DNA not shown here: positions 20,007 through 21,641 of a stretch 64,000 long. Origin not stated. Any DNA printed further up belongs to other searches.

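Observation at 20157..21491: Nox/CoADR-type single-cysteine flavoprotein as the first gene of the riboswitch-controlled gcv operon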

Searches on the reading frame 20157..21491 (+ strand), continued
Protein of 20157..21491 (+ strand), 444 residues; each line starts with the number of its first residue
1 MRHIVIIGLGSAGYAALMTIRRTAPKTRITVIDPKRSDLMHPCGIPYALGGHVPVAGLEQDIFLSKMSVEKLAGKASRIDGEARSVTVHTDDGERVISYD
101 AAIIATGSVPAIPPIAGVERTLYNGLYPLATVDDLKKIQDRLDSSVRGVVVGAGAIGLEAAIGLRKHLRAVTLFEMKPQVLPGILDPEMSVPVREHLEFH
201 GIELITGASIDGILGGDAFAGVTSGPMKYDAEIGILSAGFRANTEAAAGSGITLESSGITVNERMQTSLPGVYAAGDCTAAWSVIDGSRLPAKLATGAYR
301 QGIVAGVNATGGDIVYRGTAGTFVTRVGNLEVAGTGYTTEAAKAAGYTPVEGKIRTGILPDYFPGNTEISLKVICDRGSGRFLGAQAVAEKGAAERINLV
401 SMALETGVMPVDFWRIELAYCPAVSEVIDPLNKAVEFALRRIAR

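Call 47: fold_search(model_id=the predicted structure, library=pdb)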
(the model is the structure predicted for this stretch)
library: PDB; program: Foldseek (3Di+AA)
matches with E <= 10: 1928; with E <= 0.001: 771
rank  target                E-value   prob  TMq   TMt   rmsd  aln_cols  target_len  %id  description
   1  8a56_A                9.3e-46  1.00  0.93  0.77   2.0       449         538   30  Coenzyme A-persulfide reductase (CoAPR) from Enterococcus faecalis (released 2022-09-14)
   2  8a56_B                3.6e-45  1.00  0.93  0.77   2.0       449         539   30  Coenzyme A-persulfide reductase (CoAPR) from Enterococcus faecalis (released 2022-09-14)
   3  6pfz_C                5.1e-45  1.00  0.93  0.77   2.2       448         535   32  Structure of a NAD-Dependent Persulfide Reductase from A. fulgidus (released 2020-07-01)
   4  6pfz_A                7.8e-45  1.00  0.93  0.77   2.1       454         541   31  Structure of a NAD-Dependent Persulfide Reductase from A. fulgidus (released 2020-07-01)
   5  5l1n_B                1.2e-44  1.00  0.90  0.90   2.3       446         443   30  Pyrococcus horikoshii CoA Disulfide Reductase Quadruple Mutant (released 2017-08-09)
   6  5l1n_A                1.2e-44  1.00  0.90  0.91   2.2       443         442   30  Pyrococcus horikoshii CoA Disulfide Reductase Quadruple Mutant (released 2017-08-09)
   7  4fx9_B                4.6e-44  1.00  0.91  0.91   2.2       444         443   30  Structure of the Pyrococcus horikoshii CoA persulfide/polysulfide reductase (released 2013-04-10)
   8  3icr_A                8.3e-44  1.00  0.93  0.75   2.1       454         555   28  Crystal structure of oxidized Bacillus anthracis CoADR-RHD (released 2009-11-17)
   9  3icr_B                9.3e-44  1.00  0.93  0.75   2.2       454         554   28  Crystal structure of oxidized Bacillus anthracis CoADR-RHD (released 2009-11-17)
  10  6pfz_D                1.0e-43  1.00  0.92  0.77   2.2       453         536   31  Structure of a NAD-Dependent Persulfide Reductase from A. fulgidus (released 2020-07-01)
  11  3ict_A                1.3e-43  1.00  0.93  0.74   2.2       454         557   28  Crystal structure of reduced Bacillus anthracis CoADR-RHD (released 2009-11-17)
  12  6pfz_B                1.4e-43  1.00  0.93  0.77   2.3       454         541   31  Structure of a NAD-Dependent Persulfide Reductase from A. fulgidus (released 2020-07-01)
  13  2bc1_A                3.0e-43  1.00  0.91  0.86   2.7       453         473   28  Structural Analysis of Streptococcus pyogenes NADH oxidase: C44S Nox (released 2006-10-31)
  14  3cgb_A                4.6e-43  1.00  0.91  0.91   2.4       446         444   27  Pyridine Nucleotide Complexes with Bacillus anthracis Coenzyme A-Disulfide Reductase: A Structural Analysis of Dual NA (released 2008-04-22)
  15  2bc0_A                6.2e-43  1.00  0.92  0.86   2.4       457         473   28  Structural Analysis of Streptococcus pyogenes NADH oxidase: Wild-type Nox (released 2006-10-31)
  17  4fx9_A                7.4e-43  1.00  0.91  0.91   2.2       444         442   30  Structure of the Pyrococcus horikoshii CoA persulfide/polysulfide reductase (released 2013-04-10)
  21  6ruz_A                5.2e-42  1.00  0.91  0.91   2.4       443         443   31  NADH-dependent Coenzyme A Disulfide Reductase (released 2019-09-25)
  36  4eqw_A                1.6e-38  1.00  0.87  0.89   2.6       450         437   22  Crystal Structure of the Y361F, Y419F Mutant of Staphylococcus aureus CoADR (released 2012-10-17)
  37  4eqs_A                1.9e-38  1.00  0.87  0.88   2.7       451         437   22  Crystal structure of the Y419F mutant of Staphylococcus aureus CoADR (released 2012-10-17)
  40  4eqr_A                1.2e-37  1.00  0.87  0.88   2.7       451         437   22  Crystal structure of the Y361F mutant of Staphylococcus aureus CoADR (released 2012-10-17)
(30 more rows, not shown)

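Call 50: find_homologous_proteins(query=L051:6004-7239:+, max_evalue=1e-30)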
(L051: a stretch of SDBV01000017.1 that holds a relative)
Query L051:6004-7239:+ (411 aa): 795 proteins with E <= 1e-30 among 8000 candidates; the best 120 are listed.
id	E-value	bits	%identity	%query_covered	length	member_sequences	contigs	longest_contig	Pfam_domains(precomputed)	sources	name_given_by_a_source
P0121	7.8e-260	880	100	100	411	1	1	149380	PF01266.31,PF13450.13,PF00890.31,PF02852.29,PF07992.21,PF00070.34,PF13738.13,PF03486.21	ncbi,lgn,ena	-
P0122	1.7e-210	717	81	100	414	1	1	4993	PF01266.31,PF13450.13,PF00890.31,PF02852.29,PF07992.21,PF00070.34,PF13738.13,PF03486.21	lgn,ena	-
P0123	2.2e-206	704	79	100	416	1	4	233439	PF01266.31,PF13450.13,PF00890.31,PF02852.29,PF02254.25,PF07992.21,PF00070.34,PF13738.13,PF03486.21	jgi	-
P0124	1.6e-205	701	79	100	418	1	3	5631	PF01266.31,PF13450.13,PF00890.31,PF02852.29,PF07992.21,PF00070.34,PF13738.13,PF03486.21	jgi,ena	-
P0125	5.5e-204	696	77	100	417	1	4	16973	PF01266.31,PF13450.13,PF00890.31,PF02852.29,PF02254.25,PF07992.21,PF00070.34,PF13738.13,PF03486.21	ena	-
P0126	3.9e-202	690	77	100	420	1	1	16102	PF01266.31,PF13450.13,PF02852.29,PF07992.21,PF00070.34,PF13738.13,PF03486.21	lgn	-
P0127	1.8e-201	688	77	99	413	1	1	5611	PF01266.31,PF13450.13,PF00890.31,PF02852.29,PF07992.21,PF00070.34,PF13738.13,PF03486.21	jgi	jgi:NADH oxidase (H2O2-forming)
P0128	4.4e-200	683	77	100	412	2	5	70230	PF01266.31,PF13450.13,PF00890.31,PF02852.29,PF07992.21,PF00070.34,PF13738.13,PF03486.21,PF01262.28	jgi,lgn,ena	jgi:NADH oxidase (H2O2-forming)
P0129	1.1e-197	675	76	100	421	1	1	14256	PF02852.29,PF07992.21,PF00070.34,PF13738.13,PF03486.21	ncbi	-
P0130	1.9e-197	674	75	95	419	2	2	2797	PF01266.31,PF13450.13,PF00890.31,PF02852.29,PF07992.21,PF00070.34,PF13738.13,PF03486.21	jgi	-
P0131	2.6e-197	674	76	100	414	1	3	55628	PF01266.31,PF13450.13,PF00890.31,PF02852.29,PF07992.21,PF00070.34,PF13738.13,PF03486.21,PF01262.28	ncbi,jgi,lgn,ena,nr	ncbi:MAG: FAD-dependent oxidoreductase [Nanoarchaeota archaeon]|nr:FAD-dependent oxidoreductase [Nan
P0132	2.8e-195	667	75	100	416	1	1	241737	PF01266.31,PF13450.13,PF00890.31,PF02852.29,PF02254.25,PF07992.21,PF00070.34,PF13738.13,PF03486.21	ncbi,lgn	-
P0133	1.1e-194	665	76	100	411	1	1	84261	PF01266.31,PF13450.13,PF00890.31,PF02852.29,PF07992.21,PF00070.34,PF13738.13,PF03486.21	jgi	-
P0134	5.3e-194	663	75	99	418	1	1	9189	PF01266.31,PF13450.13,PF00890.31,PF02852.29,PF02254.25,PF07992.21,PF00070.34,PF13738.13,PF03486.21,PF01262.28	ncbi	-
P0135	1.4e-193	662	74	100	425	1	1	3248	PF02852.29,PF07992.21,PF00070.34,PF13738.13,PF03486.21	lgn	-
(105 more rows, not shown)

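Call 53: search_protein_families(library=pfam, proteins=[L029:2765-3781:+, L051:7301-7870:+, L051:4431-5960:+, L021:4901-5590:+], max_evalue=0.001)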
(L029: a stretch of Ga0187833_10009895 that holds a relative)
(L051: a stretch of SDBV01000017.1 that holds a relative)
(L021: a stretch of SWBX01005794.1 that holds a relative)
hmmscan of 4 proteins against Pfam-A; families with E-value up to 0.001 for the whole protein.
L029:2765-3781:+ (338 aa): 1 family
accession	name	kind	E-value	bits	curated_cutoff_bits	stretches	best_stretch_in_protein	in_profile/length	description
PF01008.23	IF-2B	-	5.5e-74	249.3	22.4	1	66-328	18-279/280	Initiation factor 2 subunit family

L051:7301-7870:+ (189 aa): 3 families
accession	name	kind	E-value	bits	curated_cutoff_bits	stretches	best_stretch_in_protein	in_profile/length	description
PF00929.31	RNase_T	-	2.7e-39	135.8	24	1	5-159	2-164/164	Exonuclease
PF01612.26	DNA_pol_A_exo1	-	5.5e-05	23.5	23.6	0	65-138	63-127/173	3'-5' exonuclease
PF13482.12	RNase_H_2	-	0.00014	22.3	22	1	6-173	3-145/165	RNase_H superfamily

L051:4431-5960:+ (509 aa): 6 families
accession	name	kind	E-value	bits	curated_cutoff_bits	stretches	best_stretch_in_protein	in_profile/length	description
PF00117.34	GATase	-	4.8e-47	160.5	22.8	1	3-183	1-189/190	Glutamine amidotransferase class-I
PF00958.27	GMP_synt_C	-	3.9e-45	152.3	27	1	418-508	2-92/92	GMP synthase C terminal domain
PF02540.23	NAD_synthase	-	8.4e-12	45.2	21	1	200-268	8-77/242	NAD synthase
PF07722.19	Peptidase_C26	-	2e-08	34.7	20.5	1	68-166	102-219/219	Peptidase C26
PF06508.19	QueC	-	0.00012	22.1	22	0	213-330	2-113/210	Queuosine biosynthesis protein QueC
PF03054.22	tRNA_Me_trans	-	0.00034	20.8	20.6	0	212-244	2-33/202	tRNA methyl transferase HUP domain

L021:4901-5590:+ (229 aa): 0 families

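Call 55: find_encoding_contigs(protein=P0081, flank=8000, max_places=1)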
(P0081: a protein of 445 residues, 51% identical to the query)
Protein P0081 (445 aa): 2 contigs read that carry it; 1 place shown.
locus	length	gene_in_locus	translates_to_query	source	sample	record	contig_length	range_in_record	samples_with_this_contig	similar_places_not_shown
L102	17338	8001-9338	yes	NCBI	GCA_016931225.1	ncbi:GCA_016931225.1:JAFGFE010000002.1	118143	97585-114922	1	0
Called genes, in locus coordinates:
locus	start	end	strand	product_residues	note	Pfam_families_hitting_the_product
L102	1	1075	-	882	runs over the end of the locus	PF00675:Peptidase_M16, PF05193:Peptidase_M16_C, PF00675:Peptidase_M16, PF05193:Peptidase_M16_C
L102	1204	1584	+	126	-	PF02416:TatA_B_E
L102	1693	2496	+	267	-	PF00902:TatC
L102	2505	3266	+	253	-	PF00149:Metallophos, PF12850:Metallophos_2 (faint)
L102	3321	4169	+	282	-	PF14355:Abi_C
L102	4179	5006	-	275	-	PF04909:Amidohydro_2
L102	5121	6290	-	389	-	PF01321:Creatinase_N (weak), PF00557:Peptidase_M24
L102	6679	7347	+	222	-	-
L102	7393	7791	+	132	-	-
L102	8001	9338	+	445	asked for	PF07992:Pyr_redox_2, PF13738:Pyr_redox_3 (faint), PF00070:Pyr_redox, PF02852:Pyr_redox_dim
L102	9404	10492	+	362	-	PF01571:GCV_T, PF08669:GCV_T_C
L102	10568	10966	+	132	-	PF01597:GCV_H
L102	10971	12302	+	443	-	PF02347:GDC-P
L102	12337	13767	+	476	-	PF02347:GDC-P (weak), PF00266:Aminotran_5, PF21478:GcvP2_C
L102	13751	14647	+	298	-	PF16881:LIAS_N, PF04055:Radical_SAM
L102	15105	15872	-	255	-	PF00005:ABC_tran, PF13304:AAA_21 (faint)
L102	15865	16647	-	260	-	PF00005:ABC_tran, PF13304:AAA_21 (faint), PF12399:BCA_ABC_TP_C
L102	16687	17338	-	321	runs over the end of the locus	PF02653:BPD_transp_2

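Call 56: find_encoding_contigs(protein=P0120, flank=8000, max_places=1)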
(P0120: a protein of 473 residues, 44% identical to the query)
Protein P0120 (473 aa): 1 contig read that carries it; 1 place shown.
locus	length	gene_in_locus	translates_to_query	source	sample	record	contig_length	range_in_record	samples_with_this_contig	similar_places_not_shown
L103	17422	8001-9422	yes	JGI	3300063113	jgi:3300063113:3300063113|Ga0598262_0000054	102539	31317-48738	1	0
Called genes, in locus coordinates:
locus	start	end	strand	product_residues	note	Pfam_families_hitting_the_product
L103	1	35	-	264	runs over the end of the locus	PF13513:HEAT_EZ (faint), PF13646:HEAT_2, PF14666:RICTOR_M (faint), PF02985:HEAT (faint), PF13646:HEAT_2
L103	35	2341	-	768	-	PF00515:TPR_1 (faint), PF07719:TPR_2 (faint), PF13181:TPR_8 (faint), PF13428:TPR_14 (faint), PF13432:TPR_16 (faint), PF14559:TPR_19 (faint), PF09976:TPR_21 (faint), PF01464:SLT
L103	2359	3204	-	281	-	PF28315:OmpL37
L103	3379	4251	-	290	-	PF08551:DUF1751, PF01694:Rhomboid, PF20216:DUF6576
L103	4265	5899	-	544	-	PF00072:Response_reg, PF13492:GAF_3 (weak), PF13185:GAF_2 (weak), PF13487:HD_5, PF01966:HD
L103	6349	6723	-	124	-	-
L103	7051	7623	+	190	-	PF14512:TM1586_NiRdase (weak), PF00881:Nitroreductase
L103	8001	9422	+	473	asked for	PF00670:AdoHcyase_NAD (faint), PF01262:AlaDh_PNT_C (faint), PF02254:TrkA_N (faint), PF07992:Pyr_redox_2, PF00070:Pyr_redox, PF02852:Pyr_redox_dim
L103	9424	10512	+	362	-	PF01571:GCV_T, PF08669:GCV_T_C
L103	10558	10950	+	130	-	PF01597:GCV_H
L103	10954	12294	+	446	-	PF02347:GDC-P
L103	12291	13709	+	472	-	PF02347:GDC-P (faint), PF00266:Aminotran_5, PF21478:GcvP2_C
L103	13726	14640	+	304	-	PF16881:LIAS_N, PF04055:Radical_SAM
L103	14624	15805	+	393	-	PF00561:Abhydrolase_1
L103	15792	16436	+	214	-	PF05175:MTS (weak), PF07021:MetW, PF13489:Methyltransf_23 (weak), PF13847:Methyltransf_31, PF08241:Methyltransf_11, PF08242:Methyltransf_12, PF13649:Methyltransf_25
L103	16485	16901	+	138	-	-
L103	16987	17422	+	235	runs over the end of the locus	PF05958:tRNA_U5-meth_tr, PF01209:Ubie_methyltran, PF13489:Methyltransf_23, PF05175:MTS, PF13847:Methyltransf_31, PF08241:Methyltransf_11, PF08242:Methyltransf_12, PF13649:Methyltransf_25, +2 more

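Call 57: find_encoding_contigs(protein=P0101, flank=8000, max_places=1)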
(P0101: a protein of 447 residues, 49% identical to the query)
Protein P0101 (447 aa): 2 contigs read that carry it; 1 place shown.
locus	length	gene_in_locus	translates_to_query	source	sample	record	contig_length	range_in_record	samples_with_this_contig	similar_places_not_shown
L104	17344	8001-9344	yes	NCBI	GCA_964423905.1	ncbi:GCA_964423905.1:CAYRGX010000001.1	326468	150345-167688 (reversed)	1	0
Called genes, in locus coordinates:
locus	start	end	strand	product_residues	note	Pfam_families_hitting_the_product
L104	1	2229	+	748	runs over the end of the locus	-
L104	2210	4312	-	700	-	PF05226:CHASE2, PF00211:Guanylate_cyc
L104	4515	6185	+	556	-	PF03485:Arg_tRNA_synt_N, PF00750:tRNA-synt_1d, PF05746:DALR_1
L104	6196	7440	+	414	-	PF00994:MoCF_biosynth, PF02464:CinA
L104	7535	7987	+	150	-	PF01220:DHquinase_II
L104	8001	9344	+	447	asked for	PF07992:Pyr_redox_2, PF13738:Pyr_redox_3, PF00070:Pyr_redox, PF02852:Pyr_redox_dim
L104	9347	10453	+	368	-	PF01571:GCV_T, PF08669:GCV_T_C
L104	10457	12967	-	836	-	PF07696:7TMR-DISMED2, PF07695:7TMR-DISM_7TM, PF07228:SpoIIE, PF00515:TPR_1 (faint), PF07719:TPR_2 (faint), PF13181:TPR_8 (faint), PF13428:TPR_14 (faint), PF14559:TPR_19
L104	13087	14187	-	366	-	PF00349:Hexokinase_1 (faint), PF03727:Hexokinase_2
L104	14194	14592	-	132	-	PF00072:Response_reg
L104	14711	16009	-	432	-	PF04055:Radical_SAM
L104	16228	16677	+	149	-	-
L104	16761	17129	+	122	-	PF01502:PRA-CH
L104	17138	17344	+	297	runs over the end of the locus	PF01634:HisG, PF08029:HisG_C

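Call 58: search_protein_representatives(alignment_id=A2)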
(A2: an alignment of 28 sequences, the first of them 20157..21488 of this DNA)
Query: 28 sequences, 444 profile positions. Proteins with E-value up to 0.001 (for the whole library): 58142; up to 1e-10: 27091; up to 1e-30: 5283. The best 150 are listed.
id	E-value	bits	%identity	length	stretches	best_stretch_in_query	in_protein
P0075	5.9e-196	667.9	-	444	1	3-444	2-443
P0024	2.3e-191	652.8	-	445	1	2-442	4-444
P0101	2.9e-183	626.1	-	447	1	1-442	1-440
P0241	1.6e-172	590.7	-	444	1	2-442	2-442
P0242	4.3e-166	569.5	-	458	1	1-441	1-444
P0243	9.4e-165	565.1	-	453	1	1-444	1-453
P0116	2.6e-161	553.8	-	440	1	3-427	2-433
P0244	1.9e-156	537.7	-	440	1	1-442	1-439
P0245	1.3e-153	528.3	-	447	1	3-442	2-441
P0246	9.3e-148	509.1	-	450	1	2-444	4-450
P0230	1.4e-145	501.9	-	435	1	3-442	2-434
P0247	3.2e-141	487.5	-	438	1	3-442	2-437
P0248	3.6e-137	474.1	-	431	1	3-442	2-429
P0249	1.7e-136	472.0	-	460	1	2-443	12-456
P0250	8.0e-135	466.4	-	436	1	1-442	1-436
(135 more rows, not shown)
